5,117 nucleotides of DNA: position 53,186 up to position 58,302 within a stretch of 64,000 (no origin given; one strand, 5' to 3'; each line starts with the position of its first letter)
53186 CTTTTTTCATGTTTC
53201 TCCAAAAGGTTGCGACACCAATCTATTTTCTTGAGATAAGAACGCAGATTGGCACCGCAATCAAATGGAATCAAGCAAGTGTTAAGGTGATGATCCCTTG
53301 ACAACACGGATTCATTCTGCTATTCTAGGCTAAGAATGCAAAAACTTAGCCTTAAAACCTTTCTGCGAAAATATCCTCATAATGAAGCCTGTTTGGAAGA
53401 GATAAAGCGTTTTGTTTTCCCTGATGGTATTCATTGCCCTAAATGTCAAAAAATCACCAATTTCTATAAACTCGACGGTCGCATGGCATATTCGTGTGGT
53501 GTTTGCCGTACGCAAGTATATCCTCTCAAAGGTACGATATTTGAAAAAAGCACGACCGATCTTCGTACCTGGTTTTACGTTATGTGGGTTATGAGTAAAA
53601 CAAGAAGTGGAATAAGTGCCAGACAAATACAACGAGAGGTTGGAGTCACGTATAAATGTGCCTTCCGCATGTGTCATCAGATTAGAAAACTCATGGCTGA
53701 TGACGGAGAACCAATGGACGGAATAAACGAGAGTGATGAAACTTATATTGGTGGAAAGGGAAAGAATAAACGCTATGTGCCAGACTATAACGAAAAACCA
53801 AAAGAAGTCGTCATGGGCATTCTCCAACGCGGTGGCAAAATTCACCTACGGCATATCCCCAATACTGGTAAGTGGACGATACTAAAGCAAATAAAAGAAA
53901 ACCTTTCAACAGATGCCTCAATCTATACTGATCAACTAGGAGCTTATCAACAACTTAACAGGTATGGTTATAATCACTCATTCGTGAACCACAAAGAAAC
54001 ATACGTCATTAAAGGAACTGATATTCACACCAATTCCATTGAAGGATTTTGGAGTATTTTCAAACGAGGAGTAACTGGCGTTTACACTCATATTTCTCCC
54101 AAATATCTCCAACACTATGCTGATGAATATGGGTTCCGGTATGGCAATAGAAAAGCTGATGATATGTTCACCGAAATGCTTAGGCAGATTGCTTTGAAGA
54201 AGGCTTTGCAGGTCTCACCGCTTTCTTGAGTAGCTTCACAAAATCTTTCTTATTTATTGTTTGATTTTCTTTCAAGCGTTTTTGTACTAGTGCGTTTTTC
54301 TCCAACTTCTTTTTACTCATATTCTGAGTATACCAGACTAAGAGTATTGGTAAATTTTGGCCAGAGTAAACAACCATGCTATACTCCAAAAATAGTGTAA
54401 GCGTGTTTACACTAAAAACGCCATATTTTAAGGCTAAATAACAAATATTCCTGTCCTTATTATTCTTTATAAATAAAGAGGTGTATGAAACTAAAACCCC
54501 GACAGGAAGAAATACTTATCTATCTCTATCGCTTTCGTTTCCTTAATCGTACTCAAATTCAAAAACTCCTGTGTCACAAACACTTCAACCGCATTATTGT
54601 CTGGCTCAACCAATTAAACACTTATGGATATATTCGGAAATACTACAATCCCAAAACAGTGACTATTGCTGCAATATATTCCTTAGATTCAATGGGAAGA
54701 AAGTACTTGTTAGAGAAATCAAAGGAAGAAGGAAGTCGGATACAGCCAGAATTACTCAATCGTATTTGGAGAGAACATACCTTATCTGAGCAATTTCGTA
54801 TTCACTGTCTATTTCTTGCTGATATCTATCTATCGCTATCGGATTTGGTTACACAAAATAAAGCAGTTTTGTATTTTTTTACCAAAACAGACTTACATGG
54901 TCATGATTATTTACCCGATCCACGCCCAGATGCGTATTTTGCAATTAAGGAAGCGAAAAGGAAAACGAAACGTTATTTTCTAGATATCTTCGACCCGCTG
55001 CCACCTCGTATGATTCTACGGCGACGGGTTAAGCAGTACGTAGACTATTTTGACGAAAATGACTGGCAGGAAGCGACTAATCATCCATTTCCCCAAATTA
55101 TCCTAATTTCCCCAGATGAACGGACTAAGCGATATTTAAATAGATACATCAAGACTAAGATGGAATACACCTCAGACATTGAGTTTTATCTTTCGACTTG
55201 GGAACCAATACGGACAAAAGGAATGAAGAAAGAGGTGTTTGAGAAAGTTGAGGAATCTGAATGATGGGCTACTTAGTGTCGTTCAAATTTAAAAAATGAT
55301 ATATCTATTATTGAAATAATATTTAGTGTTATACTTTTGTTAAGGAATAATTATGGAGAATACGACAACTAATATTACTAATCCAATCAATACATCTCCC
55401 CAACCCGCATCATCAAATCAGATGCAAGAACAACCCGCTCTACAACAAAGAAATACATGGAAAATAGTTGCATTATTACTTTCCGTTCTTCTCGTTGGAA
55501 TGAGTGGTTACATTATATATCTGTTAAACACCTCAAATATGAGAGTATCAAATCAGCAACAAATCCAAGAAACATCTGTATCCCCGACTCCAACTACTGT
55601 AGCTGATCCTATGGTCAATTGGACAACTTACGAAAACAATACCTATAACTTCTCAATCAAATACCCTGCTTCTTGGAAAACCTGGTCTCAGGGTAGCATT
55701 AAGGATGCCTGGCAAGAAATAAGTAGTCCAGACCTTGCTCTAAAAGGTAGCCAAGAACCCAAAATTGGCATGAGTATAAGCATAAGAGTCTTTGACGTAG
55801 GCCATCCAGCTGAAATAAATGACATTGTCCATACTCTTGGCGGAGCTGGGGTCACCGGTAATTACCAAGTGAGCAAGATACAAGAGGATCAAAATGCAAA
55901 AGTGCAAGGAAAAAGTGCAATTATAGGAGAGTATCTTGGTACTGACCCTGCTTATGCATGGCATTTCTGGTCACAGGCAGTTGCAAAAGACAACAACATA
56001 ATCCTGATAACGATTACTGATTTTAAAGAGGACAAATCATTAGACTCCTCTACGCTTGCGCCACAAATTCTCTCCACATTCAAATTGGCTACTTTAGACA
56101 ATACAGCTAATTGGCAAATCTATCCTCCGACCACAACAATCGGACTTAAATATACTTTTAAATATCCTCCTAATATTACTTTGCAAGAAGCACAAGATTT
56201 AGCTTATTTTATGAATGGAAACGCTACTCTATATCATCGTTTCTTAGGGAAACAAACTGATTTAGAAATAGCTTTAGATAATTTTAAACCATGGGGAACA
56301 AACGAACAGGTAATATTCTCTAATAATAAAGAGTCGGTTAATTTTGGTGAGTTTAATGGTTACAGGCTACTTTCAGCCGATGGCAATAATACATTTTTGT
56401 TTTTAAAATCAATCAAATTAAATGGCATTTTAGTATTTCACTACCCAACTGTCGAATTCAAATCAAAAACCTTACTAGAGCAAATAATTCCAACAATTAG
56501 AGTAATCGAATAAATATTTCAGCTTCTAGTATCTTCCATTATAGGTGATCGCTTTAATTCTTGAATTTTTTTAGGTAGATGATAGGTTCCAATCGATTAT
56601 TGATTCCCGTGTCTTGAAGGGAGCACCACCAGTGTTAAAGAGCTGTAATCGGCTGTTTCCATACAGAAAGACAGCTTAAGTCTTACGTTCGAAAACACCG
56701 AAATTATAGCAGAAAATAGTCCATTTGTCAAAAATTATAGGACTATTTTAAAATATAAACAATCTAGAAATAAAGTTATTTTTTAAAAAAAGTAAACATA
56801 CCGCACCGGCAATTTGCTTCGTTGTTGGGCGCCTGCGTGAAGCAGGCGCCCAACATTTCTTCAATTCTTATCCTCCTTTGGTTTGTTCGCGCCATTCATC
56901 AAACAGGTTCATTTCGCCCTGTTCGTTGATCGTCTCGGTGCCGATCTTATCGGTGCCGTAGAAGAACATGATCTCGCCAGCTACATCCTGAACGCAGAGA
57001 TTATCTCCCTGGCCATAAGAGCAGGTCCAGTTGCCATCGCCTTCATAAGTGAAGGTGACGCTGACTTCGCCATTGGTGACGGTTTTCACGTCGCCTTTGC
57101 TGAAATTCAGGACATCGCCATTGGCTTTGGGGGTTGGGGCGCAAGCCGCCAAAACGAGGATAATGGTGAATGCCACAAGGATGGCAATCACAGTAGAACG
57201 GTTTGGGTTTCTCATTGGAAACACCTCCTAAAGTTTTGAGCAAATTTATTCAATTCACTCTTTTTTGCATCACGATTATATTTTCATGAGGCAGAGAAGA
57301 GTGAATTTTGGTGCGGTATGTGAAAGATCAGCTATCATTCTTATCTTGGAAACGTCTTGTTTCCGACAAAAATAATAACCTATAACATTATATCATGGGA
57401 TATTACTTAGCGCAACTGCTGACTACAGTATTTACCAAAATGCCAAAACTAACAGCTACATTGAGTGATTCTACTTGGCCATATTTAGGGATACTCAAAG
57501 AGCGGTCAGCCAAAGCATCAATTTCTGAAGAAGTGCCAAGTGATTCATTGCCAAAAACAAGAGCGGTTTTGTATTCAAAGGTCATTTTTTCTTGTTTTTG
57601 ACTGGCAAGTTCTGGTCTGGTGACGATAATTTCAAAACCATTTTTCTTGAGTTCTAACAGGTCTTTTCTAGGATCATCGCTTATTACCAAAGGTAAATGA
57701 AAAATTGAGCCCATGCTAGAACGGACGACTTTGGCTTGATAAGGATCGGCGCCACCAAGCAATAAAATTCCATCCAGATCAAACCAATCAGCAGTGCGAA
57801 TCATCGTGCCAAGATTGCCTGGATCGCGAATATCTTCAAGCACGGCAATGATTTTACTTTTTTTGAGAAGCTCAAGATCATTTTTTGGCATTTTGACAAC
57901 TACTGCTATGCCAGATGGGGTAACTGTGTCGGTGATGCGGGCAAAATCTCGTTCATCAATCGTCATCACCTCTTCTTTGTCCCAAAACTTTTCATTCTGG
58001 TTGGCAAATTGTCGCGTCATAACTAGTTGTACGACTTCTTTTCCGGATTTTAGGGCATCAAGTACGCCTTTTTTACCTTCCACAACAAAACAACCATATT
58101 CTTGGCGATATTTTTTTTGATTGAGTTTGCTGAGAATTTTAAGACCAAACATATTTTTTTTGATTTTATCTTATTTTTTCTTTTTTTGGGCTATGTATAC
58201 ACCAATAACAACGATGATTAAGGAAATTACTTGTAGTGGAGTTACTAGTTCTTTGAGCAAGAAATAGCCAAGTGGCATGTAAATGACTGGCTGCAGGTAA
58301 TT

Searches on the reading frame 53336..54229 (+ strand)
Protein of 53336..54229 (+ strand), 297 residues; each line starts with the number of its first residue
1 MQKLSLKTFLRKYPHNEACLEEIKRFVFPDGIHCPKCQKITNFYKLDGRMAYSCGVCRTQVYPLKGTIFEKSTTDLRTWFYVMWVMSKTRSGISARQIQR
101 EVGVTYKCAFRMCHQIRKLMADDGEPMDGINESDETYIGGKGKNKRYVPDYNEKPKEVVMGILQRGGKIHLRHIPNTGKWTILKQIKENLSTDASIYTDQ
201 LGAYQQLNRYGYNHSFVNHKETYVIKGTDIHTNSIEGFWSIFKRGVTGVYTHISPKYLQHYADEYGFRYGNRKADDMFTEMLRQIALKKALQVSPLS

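Call 48: search_protein_families(library=pfam, proteins=[window:53336-54229:+], max_evalue=0.001)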
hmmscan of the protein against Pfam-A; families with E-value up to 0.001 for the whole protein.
window:53336-54229:+ (297 aa): 2 families
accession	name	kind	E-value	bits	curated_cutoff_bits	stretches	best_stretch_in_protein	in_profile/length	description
PF12762.13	DDE_Tnp_IS1595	-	1.7e-34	119.5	27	1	128-269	3-152/153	ISXO2-like transposase domain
PF12760.12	Zn_ribbon_IS1595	-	4.3e-08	33.4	25.4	1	16-60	3-46/46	Transposase zinc-ribbon domain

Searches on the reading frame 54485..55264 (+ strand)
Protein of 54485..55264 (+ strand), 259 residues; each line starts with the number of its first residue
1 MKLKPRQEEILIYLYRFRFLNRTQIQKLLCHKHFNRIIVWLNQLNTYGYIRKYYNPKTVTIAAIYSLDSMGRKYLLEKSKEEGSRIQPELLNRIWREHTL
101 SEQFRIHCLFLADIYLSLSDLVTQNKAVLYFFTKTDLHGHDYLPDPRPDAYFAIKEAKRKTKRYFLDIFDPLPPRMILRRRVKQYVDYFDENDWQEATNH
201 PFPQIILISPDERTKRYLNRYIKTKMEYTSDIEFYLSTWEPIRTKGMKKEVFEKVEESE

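Call 48: search_protein_families(library=pfam, proteins=[window:54485-55264:+], max_evalue=0.001)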
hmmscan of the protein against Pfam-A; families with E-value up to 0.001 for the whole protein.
window:54485-55264:+ (259 aa): 1 family
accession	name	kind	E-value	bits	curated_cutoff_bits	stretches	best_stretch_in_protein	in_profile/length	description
PF13814.12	Replic_Relax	-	2.2e-07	31.6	25.3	1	13-197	3-184/191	Replication-relaxation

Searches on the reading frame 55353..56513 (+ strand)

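Call 48: search_protein_families(library=pfam, proteins=[window:55353-56513:+], max_evalue=0.001)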
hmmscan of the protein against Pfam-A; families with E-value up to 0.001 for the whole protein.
window:55353-56513:+ (386 aa): 1 family
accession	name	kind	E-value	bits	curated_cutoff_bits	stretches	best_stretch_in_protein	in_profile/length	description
PF18933.6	PsbP_2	-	6.9e-05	23.4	27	1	62-224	19-165/184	PsbP-like protein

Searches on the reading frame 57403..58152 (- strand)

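Call 48: search_protein_families(library=pfam, proteins=[window:57403-58152:-], max_evalue=0.001)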
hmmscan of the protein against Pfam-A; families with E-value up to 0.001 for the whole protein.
window:57403-58152:- (249 aa): 3 families
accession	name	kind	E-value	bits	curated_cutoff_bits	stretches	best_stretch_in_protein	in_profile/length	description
PF00588.24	SpoU_methylase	-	1.1e-35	123.2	29.7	1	101-240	2-141/142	SpoU rRNA Methylase family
PF22435.1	MRM3-like_sub_bind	-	1e-16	61.5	27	1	5-83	5-83/84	MRM3-like substrate binding domain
PF08032.17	SpoU_sub_bind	-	1.1e-06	29.3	22.8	1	23-90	1-74/76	RNA 2'-O ribose methyltransferase substrate binding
